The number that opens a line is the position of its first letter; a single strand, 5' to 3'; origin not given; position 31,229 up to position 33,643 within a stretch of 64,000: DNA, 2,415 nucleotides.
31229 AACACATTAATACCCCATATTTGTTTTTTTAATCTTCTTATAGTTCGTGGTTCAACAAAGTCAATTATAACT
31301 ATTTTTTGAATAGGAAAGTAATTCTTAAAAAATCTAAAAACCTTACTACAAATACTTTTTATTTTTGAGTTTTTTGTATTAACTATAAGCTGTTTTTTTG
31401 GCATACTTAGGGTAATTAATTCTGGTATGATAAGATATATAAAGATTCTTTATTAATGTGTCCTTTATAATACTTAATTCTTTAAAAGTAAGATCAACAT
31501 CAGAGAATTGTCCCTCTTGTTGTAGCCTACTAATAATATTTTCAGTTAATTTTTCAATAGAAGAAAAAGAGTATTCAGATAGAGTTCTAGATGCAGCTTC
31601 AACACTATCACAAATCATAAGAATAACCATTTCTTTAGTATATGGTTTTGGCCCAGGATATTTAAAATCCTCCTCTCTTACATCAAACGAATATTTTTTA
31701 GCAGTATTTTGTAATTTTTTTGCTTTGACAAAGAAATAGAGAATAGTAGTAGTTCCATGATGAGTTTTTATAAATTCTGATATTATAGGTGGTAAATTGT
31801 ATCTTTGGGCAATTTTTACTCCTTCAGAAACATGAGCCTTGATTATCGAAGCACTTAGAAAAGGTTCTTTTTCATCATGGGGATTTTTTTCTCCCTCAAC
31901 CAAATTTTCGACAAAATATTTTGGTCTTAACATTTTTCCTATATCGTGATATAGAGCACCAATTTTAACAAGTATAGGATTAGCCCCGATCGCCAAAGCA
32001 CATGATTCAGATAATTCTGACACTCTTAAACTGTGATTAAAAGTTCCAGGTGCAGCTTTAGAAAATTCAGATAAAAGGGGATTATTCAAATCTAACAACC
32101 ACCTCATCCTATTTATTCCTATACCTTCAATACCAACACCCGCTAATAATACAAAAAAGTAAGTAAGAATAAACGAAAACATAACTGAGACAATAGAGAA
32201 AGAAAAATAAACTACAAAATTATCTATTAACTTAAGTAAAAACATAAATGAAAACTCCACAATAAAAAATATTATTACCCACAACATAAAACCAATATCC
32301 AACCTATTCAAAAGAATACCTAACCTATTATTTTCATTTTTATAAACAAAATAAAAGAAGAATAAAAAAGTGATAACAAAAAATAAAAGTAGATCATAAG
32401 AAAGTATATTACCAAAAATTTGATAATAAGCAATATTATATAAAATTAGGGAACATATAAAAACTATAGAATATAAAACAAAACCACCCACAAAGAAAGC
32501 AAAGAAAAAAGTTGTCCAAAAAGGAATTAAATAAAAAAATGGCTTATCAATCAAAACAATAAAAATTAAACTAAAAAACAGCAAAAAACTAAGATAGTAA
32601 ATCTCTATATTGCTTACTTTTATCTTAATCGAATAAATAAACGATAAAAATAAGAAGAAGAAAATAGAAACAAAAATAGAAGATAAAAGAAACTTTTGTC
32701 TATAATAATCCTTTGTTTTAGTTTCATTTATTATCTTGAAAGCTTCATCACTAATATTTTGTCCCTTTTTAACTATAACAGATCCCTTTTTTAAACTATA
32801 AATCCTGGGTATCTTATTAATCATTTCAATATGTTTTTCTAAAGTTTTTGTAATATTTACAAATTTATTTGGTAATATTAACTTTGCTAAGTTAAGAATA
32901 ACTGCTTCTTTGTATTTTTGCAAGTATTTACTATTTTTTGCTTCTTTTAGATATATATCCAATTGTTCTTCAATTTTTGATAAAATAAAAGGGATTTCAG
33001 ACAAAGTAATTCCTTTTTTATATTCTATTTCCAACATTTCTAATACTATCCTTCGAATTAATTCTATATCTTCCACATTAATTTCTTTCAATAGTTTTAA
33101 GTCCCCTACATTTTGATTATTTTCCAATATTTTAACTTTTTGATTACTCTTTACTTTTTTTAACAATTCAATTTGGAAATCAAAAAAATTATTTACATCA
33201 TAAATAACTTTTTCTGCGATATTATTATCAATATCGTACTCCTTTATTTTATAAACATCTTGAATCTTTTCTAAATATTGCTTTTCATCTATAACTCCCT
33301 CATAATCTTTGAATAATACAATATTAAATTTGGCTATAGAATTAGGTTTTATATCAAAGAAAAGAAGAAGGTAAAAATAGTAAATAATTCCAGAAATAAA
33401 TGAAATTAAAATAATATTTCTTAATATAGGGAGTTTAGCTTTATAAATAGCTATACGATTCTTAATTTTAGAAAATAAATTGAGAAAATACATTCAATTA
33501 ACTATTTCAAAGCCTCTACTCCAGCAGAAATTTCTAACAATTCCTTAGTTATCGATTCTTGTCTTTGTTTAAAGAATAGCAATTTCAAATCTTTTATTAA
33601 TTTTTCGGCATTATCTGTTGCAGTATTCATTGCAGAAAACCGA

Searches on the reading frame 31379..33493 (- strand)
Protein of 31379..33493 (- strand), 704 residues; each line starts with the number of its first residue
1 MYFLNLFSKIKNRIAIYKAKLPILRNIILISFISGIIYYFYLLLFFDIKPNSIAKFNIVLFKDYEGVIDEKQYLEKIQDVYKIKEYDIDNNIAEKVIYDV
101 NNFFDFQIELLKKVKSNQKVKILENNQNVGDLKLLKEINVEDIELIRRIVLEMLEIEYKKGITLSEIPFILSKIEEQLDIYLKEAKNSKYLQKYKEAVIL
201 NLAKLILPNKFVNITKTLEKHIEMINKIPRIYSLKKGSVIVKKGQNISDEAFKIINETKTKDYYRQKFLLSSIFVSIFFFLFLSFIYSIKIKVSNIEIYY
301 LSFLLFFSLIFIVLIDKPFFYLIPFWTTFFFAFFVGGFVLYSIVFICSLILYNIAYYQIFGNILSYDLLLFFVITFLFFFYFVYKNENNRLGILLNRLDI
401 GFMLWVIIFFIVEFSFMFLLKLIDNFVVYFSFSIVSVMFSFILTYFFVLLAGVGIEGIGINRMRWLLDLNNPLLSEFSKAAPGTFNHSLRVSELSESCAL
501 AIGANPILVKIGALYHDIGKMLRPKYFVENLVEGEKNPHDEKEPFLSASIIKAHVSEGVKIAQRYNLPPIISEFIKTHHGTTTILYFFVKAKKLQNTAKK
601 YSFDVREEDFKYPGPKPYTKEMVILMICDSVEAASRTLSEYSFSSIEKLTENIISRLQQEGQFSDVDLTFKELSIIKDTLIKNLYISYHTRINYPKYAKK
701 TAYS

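Call 59: search_protein_families(library=pfam, proteins=[window:31379-33493:-], max_evalue=0.00001)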
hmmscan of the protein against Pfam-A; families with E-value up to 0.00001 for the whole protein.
window:31379-33493:- (704 aa): 2 families
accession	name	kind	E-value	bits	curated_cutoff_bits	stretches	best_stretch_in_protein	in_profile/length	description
PF01966.28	HD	-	1.2e-17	64.7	22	1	484-633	1-115/116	HD domain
PF07697.16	7TMR-HDED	-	3.2e-16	60.4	27.6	1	50-257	2-219/224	7TM-HD extracellular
